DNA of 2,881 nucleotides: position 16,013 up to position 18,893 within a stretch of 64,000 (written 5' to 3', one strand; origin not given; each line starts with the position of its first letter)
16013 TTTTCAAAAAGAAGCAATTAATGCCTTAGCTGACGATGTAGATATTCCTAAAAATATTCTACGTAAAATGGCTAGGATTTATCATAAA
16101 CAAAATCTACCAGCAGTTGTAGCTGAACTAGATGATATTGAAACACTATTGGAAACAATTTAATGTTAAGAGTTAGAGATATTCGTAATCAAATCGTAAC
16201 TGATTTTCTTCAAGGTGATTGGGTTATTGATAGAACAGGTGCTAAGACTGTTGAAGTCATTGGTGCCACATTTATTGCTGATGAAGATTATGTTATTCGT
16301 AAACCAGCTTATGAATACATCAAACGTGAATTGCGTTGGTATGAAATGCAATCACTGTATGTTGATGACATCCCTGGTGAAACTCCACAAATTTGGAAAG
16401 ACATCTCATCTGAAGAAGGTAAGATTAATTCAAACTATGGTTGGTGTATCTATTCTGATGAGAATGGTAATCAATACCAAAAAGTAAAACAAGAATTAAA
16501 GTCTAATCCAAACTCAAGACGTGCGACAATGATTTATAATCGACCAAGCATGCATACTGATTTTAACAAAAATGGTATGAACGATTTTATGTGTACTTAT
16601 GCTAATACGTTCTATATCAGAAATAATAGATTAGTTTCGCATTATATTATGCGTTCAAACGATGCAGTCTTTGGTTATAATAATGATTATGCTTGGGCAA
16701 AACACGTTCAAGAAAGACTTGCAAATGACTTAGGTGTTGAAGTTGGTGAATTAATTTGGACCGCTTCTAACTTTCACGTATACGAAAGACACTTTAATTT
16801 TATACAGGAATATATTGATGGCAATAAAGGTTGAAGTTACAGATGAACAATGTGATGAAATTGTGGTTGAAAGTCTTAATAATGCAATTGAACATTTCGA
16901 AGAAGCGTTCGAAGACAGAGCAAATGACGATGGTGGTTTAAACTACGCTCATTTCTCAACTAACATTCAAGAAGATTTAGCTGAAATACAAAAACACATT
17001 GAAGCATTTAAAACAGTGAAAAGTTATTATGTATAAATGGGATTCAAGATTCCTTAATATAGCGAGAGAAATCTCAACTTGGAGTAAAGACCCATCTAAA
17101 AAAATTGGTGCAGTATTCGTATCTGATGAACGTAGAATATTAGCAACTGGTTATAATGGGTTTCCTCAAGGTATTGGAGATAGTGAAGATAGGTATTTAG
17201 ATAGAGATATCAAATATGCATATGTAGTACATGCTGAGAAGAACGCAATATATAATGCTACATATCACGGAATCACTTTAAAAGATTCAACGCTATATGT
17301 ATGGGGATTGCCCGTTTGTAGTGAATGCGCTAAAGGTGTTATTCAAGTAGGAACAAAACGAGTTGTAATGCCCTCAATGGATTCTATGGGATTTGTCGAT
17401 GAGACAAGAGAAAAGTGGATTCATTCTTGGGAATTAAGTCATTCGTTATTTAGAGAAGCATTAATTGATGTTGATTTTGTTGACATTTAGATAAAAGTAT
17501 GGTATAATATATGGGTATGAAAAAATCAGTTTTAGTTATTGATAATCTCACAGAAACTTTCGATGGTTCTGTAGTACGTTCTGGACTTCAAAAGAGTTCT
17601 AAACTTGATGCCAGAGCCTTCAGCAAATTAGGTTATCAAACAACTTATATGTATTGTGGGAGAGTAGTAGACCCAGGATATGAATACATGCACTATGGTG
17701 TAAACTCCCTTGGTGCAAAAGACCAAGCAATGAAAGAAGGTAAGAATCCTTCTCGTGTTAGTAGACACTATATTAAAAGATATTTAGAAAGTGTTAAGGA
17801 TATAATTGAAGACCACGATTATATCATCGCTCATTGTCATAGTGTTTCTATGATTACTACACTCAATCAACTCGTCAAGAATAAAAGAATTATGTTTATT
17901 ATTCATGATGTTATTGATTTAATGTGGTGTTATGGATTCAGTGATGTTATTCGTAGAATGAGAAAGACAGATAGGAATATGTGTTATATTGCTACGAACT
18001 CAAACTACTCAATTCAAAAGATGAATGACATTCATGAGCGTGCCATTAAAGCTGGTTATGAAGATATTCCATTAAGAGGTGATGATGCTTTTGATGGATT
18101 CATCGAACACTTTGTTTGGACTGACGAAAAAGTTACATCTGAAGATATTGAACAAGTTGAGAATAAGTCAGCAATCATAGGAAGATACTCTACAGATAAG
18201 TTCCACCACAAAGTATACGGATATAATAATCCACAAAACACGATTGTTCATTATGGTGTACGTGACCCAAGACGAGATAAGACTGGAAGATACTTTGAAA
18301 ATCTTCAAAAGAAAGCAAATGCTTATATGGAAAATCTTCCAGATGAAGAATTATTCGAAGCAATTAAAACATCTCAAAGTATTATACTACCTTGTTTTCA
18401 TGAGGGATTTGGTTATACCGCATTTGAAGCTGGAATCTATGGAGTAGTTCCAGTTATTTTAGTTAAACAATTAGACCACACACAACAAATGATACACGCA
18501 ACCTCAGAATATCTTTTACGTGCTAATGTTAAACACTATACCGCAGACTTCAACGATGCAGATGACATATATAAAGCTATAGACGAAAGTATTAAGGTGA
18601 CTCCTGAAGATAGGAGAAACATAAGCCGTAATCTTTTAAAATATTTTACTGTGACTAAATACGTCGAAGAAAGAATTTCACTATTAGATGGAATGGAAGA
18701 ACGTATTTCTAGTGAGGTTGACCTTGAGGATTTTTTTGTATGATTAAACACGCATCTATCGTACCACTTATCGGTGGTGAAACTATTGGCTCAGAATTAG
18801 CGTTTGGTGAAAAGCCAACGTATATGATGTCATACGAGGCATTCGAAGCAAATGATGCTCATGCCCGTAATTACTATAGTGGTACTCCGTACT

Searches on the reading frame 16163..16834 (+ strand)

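Call 7: search_protein_families(library=pfam, proteins=[window:16163-16834:+], max_evalue=0.01)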
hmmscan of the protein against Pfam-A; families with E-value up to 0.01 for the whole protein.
window:16163-16834:+ (223 aa): 1 family
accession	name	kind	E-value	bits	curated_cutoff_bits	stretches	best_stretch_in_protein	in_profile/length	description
PF00303.24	Thymidylat_synt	-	5.8e-24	85.1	24.3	1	17-218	13-222/266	Thymidylate synthase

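Call 8: search_protein_families(library=phrogs, proteins=[window:16163-16834:+], max_evalue=0.001)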
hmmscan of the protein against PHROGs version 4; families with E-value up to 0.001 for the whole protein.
window:16163-16834:+ (223 aa): 4 families
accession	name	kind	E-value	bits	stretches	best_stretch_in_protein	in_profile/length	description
phrog_160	-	DNA, RNA and nucleotide metabolism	1.6e-56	192.6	1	15-219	44-265/335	thymidylate synthase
phrog_5131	-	DNA, RNA and nucleotide metabolism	3.2e-20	73.7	1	86-219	97-229/357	thymidylate synthase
phrog_3676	-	DNA, RNA and nucleotide metabolism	3.1e-14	53.9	1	91-212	105-232/351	thymidylate synthase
phrog_5682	-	DNA, RNA and nucleotide metabolism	2.8e-12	47.4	1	72-218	23-162/209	thymidylate synthase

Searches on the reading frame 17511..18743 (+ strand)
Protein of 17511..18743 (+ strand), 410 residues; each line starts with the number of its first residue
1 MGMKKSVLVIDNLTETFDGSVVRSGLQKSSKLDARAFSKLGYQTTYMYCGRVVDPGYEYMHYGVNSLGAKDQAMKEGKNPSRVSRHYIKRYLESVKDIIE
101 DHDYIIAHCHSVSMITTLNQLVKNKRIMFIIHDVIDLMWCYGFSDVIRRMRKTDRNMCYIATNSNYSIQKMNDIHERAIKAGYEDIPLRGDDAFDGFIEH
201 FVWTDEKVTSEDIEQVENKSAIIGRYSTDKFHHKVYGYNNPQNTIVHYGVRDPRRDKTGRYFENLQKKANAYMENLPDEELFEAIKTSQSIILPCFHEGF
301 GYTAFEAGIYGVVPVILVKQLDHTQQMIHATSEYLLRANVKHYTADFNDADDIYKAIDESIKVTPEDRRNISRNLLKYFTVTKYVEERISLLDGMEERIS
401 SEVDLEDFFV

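Call 7: search_protein_families(library=pfam, proteins=[window:17511-18743:+], max_evalue=0.01)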
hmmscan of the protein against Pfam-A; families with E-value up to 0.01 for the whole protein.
window:17511-18743:+ (410 aa): 2 families
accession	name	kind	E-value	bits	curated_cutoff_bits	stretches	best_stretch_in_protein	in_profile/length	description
PF00534.26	Glycos_transf_1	-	0.00027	20.9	26.4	1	264-374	68-168/172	Glycosyl transferases group 1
PF20706.3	GT4-conflict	-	0.0021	17.6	26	1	279-321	273-314/385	Family 4 Glycosyltransferase in conflict systems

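Call 8: search_protein_families(library=phrogs, proteins=[window:17511-18743:+], max_evalue=0.001)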
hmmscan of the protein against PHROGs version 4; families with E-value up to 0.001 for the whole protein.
window:17511-18743:+ (410 aa): 1 family
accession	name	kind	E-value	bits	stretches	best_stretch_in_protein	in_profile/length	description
phrog_2170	-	moron, auxiliary metabolic gene and host takeover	1.6e-05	25.2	1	233-354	220-321/374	glycosyltransferase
